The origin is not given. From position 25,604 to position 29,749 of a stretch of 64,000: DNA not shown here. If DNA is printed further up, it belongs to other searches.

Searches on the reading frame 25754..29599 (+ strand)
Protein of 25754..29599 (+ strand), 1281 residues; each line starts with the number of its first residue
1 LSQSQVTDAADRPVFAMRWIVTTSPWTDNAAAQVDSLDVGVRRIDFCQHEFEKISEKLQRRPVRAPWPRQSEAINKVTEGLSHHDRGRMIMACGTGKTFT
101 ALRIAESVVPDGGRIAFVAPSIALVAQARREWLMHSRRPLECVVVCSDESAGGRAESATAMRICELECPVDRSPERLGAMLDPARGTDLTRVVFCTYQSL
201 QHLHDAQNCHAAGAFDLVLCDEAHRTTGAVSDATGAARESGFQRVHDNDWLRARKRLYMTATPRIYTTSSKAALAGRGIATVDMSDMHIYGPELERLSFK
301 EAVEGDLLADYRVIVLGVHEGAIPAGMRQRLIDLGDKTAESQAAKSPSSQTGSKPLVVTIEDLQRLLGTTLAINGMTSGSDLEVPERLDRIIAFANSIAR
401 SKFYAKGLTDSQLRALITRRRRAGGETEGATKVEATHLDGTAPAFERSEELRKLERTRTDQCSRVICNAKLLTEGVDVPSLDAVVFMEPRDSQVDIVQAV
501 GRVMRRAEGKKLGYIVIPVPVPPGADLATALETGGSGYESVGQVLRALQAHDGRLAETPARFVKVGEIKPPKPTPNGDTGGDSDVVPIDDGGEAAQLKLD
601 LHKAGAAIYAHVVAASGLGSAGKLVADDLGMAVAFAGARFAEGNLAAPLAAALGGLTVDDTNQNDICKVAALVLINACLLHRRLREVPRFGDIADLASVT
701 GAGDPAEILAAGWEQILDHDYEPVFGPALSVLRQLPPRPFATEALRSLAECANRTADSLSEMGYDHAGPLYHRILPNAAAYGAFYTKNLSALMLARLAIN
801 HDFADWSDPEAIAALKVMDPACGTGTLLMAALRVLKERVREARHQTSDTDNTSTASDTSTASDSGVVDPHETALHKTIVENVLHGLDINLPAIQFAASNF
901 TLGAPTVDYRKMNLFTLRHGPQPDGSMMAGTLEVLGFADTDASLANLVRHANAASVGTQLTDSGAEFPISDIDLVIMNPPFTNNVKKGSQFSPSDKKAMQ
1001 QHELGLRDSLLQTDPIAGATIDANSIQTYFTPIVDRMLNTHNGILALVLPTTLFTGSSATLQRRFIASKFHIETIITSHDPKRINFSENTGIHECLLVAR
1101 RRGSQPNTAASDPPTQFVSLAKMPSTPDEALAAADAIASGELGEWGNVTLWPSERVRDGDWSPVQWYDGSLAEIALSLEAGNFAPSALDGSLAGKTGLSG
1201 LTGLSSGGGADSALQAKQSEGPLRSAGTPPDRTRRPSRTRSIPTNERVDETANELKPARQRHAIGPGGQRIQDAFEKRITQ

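Call 34: search_protein_families(library=padloc, proteins=[window:25754-29599:+], max_evalue=0.001)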
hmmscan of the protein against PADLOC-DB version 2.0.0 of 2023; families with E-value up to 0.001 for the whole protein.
window:25754-29599:+ (1281 aa): 33 families (the best 25 are shown)
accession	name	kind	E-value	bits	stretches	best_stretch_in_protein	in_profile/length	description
PDLC03597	REase_MTase_IIG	-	1.3e-129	432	1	9-556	101-644/1646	Type IIG restriction enzyme-methyltransferase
PDLC03051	REase_MTase_I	-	7.7e-78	259.9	1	38-556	151-649/1591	Type I restriction enzyme-methyltransferase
PDLC02707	PbeA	-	2.1e-18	64.3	2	52-227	239-391/672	PbeA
PDLC02704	PbeA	-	1e-12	45.4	2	446-525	575-650/682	PbeA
PDLC03630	REase_MTase_IIG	-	8.5e-11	38.4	1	748-849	335-441/1100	Type IIG restriction enzyme-methyltransferase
PDLC02643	DrmMI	-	8.9e-11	38.3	1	807-896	594-688/1347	DrmMI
PDLC02706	PbeA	-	1.4e-08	31.8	1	464-516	617-669/722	PbeA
PDLC01763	Cas3b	-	6.7e-08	29.7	1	85-131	264-312/762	-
PDLC03049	REase_I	-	8.6e-08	28.6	1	63-131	165-236/807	Type I restriction enzyme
PDLC04134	mad2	-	2.1e-07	28.1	1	813-1108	291-452/492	mads_2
PDLC02705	PbeA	-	3e-07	27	0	467-511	581-625/691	PbeA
PDLC03021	MTase_I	-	3.2e-07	27.5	1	815-902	186-247/491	Type I methyltransferase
PDLC02527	PglX|PglXI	-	6.2e-07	25.5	1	814-903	303-390/1332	PglX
PDLC02523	PglX|PglXI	-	9.8e-07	24.9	1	807-914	324-420/1428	PglX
PDLC02703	PbeA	-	2.8e-06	24.2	0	65-111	246-288/626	PbeA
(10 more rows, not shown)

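Call 73: search_protein_families(library=ncbifam, proteins=[window:25754-29599:+], max_evalue=0.001)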
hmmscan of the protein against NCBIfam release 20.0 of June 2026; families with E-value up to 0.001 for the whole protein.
window:25754-29599:+ (1281 aa): 11 families
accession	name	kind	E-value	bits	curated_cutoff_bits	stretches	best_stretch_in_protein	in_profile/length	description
TIGR04095.1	dnd_restrict_1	equivalog_domain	1.5e-12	47.2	600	2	447-523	324-400/451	DNA phosphorothioation system restriction enzyme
NF046051.1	restrict_EcoAI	equivalog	2.3e-12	46.2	550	1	69-273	161-323/768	EcoAI/FtnUII family type I restriction enzme subunit R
TIGR02987.1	met_A_Alw26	exception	7.1e-11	41.5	353.5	1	780-1075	2-222/523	Alw26I/Eco31I/Esp3I family type II restriction adenine-specific DNA-methyltransferase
NF033455.1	BREX_6_MTaseX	exception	2.4e-09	35.3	900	1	808-910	323-410/1319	BREX-6 system adenine-specific DNA-methyltransferase PglX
NF010337.0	PRK13766.1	equivalog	1.4e-08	33.3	610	1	451-510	414-472/781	Hef nuclease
NF008521.0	PRK11448.1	equivalog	3.1e-08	32.1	729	0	453-507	747-801/1123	type I restriction-modification system endonuclease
NF047738.1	antiphage_MADS2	equivalog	6.7e-08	31.3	720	1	815-1105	333-570/654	methylation-associated defense system DNA methyltransferase MAD2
NF033452.1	BREX_1_MTaseX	exception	9.5e-06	23.7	500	1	811-904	311-379/1210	BREX-1 system adenine-specific DNA-methyltransferase PglX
NF003673.1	PRK05298.1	equivalog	5.3e-05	21.8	743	0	432-512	467-548/653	excinuclease ABC subunit UvrB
TIGR03117.2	cas_csf4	equivalog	0.00025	19.4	400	1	54-133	117-197/800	type IV CRISPR-associated DEAD/DEAH-box helicase Csf4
NF053632.1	heli_RadD_YejH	equivalog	0.00051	18.5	720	0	461-515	297-351/573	DNA repair helicase RadD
